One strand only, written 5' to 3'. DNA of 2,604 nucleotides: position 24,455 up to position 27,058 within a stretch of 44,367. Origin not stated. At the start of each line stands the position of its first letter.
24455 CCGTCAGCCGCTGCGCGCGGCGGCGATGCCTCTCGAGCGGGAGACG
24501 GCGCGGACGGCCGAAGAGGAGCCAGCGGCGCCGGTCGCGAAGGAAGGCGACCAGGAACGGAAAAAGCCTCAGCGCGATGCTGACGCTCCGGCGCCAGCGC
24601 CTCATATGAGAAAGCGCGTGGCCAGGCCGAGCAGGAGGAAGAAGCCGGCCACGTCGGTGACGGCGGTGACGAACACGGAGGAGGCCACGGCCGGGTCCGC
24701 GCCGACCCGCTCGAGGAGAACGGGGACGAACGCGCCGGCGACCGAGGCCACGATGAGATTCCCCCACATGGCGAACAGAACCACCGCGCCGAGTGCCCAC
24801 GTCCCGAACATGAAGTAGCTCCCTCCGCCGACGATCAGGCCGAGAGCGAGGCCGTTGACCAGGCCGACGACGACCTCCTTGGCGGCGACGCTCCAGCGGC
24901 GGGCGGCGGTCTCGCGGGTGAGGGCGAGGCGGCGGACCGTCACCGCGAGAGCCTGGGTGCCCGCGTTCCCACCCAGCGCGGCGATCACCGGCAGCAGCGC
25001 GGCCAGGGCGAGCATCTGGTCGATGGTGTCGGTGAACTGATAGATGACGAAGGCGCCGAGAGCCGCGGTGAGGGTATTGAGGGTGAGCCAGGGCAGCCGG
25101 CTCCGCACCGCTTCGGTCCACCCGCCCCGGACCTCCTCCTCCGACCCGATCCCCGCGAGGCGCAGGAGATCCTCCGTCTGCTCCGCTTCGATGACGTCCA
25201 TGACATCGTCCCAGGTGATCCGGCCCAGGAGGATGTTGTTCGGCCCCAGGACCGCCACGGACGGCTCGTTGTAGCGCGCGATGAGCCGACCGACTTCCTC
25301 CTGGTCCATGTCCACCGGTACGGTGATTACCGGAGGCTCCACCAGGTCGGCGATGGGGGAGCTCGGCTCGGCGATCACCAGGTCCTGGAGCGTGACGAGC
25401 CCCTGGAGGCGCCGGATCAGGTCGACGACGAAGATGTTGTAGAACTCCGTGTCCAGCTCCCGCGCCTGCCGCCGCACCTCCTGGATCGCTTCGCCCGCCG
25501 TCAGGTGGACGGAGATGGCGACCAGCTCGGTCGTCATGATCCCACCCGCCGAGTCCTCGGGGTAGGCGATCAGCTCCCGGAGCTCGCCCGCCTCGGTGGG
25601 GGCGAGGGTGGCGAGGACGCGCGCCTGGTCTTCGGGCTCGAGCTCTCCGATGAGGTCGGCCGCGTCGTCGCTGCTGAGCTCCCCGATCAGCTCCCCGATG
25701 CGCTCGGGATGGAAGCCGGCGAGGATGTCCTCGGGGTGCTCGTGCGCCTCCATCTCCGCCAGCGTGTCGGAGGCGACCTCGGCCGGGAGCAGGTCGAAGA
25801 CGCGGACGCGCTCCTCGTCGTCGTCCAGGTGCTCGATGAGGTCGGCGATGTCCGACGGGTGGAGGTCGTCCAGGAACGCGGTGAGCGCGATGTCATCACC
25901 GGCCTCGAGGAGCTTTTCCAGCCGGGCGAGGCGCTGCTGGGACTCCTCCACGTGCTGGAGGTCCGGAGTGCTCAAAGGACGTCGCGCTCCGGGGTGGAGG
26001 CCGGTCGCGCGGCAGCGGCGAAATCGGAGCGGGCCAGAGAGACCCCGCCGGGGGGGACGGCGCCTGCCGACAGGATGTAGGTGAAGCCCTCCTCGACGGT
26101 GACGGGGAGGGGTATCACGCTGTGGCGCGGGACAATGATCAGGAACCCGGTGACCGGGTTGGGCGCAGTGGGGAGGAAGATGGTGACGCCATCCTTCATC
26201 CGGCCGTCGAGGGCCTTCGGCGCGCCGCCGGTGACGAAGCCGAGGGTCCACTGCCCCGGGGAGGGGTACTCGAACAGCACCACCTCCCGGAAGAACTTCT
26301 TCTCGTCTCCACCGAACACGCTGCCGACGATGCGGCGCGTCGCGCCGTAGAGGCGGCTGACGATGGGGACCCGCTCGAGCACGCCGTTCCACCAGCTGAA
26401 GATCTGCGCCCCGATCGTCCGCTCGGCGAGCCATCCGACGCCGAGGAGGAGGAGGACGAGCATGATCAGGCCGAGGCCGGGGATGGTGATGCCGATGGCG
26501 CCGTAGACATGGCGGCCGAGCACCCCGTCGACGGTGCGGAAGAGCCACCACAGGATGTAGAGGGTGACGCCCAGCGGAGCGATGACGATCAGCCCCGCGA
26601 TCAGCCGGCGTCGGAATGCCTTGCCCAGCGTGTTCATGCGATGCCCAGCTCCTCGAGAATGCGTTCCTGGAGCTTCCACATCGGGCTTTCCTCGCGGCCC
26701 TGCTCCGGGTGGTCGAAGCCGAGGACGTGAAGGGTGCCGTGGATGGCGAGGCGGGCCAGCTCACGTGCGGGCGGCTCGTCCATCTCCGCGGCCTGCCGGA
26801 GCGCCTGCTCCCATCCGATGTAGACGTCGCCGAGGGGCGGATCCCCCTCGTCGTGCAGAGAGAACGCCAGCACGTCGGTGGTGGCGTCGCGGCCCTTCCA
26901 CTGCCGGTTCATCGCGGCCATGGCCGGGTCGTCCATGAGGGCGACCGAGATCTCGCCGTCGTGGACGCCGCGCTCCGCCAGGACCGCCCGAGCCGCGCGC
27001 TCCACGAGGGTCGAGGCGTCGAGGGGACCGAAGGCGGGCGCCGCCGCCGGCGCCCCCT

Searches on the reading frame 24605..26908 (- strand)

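Call 8: search_protein_families(library=pfam, proteins=[window:24605-26908:-], max_evalue=0.01)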
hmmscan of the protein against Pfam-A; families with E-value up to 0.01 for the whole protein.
window:24605-26908:- (768 aa): 3 families
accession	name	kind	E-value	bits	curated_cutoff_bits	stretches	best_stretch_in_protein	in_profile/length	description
PF01769.21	MgtE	-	2.1e-29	102.7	27.6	1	639-762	1-125/125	Divalent cation transporter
PF03448.22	MgtE_N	-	2.1e-24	86.4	25.9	1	349-452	1-102/102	MgtE intracellular N domain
PF00571.33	CBS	-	1.6e-11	44.8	24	2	519-573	1-55/57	CBS domain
